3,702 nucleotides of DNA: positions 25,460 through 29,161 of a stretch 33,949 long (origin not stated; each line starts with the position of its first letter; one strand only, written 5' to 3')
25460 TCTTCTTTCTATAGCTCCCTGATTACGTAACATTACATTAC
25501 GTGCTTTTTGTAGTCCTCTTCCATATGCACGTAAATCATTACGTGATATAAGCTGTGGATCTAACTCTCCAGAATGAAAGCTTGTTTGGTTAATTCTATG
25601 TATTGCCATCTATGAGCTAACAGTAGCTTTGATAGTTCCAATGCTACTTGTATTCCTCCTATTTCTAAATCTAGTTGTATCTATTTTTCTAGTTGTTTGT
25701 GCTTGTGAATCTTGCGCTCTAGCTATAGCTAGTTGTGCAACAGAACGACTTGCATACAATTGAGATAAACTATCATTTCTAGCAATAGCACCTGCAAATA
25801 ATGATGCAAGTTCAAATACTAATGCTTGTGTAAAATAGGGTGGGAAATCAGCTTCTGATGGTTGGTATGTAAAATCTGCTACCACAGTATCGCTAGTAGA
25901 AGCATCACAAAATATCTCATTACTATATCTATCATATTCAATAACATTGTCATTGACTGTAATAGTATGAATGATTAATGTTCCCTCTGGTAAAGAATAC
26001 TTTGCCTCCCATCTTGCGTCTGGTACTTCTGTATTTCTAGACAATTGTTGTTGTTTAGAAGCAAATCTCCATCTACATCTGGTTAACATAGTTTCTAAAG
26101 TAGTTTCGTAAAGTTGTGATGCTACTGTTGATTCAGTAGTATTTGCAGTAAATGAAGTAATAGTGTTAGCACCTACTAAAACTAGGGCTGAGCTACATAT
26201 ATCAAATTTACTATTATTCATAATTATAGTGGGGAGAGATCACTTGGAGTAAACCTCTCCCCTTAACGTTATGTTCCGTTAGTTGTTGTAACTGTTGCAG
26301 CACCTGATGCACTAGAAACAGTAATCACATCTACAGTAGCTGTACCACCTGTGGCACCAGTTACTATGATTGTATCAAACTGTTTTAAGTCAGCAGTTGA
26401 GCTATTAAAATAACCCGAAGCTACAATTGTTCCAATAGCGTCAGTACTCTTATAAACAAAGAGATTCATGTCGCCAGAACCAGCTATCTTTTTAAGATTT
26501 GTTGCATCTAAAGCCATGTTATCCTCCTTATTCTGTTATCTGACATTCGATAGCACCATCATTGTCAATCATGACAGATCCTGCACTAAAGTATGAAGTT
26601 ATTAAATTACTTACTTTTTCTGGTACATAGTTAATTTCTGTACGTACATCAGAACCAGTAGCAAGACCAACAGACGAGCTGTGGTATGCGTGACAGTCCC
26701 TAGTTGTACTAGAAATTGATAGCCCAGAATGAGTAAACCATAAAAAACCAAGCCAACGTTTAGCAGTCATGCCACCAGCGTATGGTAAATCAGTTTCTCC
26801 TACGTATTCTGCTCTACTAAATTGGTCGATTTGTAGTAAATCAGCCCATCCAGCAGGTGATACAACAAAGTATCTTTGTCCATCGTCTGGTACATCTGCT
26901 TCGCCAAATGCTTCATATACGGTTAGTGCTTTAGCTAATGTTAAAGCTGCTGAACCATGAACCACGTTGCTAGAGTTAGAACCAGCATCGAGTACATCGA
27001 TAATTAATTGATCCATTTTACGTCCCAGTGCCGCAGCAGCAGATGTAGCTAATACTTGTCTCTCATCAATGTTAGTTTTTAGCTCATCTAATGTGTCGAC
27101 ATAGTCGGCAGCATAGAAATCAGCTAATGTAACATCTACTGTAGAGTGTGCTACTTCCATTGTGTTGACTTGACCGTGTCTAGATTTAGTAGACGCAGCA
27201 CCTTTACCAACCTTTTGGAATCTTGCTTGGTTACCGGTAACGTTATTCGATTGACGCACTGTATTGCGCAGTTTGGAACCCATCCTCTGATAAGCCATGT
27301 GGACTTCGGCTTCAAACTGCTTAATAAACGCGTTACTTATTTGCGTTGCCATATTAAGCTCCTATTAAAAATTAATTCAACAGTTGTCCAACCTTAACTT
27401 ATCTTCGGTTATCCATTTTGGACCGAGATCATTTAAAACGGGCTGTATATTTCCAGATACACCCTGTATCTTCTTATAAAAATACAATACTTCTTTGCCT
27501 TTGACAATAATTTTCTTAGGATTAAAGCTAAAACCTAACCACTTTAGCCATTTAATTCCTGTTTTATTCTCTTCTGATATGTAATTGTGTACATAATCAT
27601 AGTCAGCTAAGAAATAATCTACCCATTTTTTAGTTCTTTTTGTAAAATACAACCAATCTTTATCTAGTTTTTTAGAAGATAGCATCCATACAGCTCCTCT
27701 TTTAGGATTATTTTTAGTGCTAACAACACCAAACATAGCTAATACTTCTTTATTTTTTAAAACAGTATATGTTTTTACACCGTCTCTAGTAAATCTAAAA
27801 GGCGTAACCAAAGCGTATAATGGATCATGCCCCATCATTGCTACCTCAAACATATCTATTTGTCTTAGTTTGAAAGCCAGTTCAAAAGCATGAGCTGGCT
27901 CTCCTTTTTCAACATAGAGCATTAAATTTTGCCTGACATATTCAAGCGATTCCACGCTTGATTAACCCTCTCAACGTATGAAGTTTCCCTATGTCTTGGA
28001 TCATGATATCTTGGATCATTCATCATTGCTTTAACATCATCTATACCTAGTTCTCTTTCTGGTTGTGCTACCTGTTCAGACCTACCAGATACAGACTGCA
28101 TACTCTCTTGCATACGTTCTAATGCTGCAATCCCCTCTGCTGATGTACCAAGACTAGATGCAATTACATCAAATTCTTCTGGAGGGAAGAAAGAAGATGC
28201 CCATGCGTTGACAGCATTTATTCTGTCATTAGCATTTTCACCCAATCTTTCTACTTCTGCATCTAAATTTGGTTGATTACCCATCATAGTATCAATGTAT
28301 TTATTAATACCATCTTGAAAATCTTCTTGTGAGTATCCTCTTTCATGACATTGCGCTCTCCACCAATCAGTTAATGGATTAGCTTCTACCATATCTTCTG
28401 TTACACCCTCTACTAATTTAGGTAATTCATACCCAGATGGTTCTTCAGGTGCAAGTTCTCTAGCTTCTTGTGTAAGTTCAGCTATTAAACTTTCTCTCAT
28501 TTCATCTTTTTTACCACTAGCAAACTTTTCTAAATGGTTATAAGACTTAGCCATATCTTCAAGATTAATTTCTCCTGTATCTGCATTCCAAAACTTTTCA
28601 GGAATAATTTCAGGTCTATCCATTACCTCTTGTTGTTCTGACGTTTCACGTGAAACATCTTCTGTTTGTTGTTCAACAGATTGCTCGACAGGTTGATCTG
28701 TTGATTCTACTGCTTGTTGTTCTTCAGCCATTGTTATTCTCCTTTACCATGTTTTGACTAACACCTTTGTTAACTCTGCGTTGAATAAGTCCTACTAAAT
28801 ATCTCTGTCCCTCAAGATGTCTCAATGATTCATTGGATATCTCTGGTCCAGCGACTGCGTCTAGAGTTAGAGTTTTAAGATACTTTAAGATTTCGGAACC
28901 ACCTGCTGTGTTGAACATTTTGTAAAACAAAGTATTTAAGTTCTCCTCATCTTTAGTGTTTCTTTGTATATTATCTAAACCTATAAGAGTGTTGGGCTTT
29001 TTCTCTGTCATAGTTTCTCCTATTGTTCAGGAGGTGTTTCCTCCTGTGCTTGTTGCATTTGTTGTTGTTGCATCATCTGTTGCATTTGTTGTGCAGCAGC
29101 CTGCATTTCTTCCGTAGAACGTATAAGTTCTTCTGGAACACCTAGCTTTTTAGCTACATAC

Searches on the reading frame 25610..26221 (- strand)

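Call 7: search_protein_families(library=phrogs, max_evalue=0.001, proteins=[window:25610-26221:-])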
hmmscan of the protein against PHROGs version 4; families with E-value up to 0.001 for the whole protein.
window:25610-26221:- (203 aa): 2 families
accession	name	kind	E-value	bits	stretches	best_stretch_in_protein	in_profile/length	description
phrog_394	-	tail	2.4e-31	109.7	1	4-189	3-188/190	tail protein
phrog_9239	-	tail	1.5e-06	27.9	1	6-189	5-189/741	tail tubular protein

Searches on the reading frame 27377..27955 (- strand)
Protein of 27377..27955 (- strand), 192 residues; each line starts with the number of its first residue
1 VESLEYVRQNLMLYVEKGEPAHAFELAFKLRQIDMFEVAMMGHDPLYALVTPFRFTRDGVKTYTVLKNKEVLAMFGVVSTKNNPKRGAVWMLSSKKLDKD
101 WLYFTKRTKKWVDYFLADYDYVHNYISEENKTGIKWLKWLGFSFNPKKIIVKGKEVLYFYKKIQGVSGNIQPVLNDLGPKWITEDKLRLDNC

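Call 7: search_protein_families(library=phrogs, max_evalue=0.001, proteins=[window:27377-27955:-])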
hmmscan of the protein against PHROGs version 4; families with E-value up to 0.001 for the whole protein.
window:27377-27955:- (192 aa): 2 families
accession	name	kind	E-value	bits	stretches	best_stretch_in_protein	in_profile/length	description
phrog_308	-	head and packaging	3.5e-29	102.9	1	13-162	3-149/151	internal virion protein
phrog_4177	-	unknown function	6.5e-10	40.2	1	60-145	40-123/143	-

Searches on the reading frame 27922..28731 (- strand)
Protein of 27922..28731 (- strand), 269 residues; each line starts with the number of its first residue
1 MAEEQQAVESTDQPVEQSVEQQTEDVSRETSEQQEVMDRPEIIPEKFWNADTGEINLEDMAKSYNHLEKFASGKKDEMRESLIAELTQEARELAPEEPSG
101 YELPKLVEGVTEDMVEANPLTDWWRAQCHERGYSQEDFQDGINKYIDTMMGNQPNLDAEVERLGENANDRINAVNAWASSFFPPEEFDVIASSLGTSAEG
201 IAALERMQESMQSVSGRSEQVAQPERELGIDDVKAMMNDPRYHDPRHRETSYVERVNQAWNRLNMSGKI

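Call 7: search_protein_families(library=phrogs, max_evalue=0.001, proteins=[window:27922-28731:-])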
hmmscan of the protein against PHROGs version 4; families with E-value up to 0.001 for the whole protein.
window:27922-28731:- (269 aa): 1 family
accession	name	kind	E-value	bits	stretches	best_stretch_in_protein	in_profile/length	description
phrog_3742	-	unknown function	3.6e-05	24.9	1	7-263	10-285/287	-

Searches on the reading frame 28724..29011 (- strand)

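Call 8: search_protein_families(library=phrogs, max_evalue=0.001, proteins=[window:28724-29011:-])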
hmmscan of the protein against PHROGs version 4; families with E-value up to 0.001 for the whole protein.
window:28724-29011:- (95 aa): 0 families

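Call 14: search_protein_families(library=pfam, max_evalue=0.05, proteins=[window:28724-29011:-])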
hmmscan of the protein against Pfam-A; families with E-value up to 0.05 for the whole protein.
window:28724-29011:- (95 aa): 1 family
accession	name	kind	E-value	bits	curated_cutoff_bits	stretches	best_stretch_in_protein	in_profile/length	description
PF25181.1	Phage_Bbp19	-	1.1e-06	28.8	25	1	32-77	4-49/61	Bbp19-like phage protein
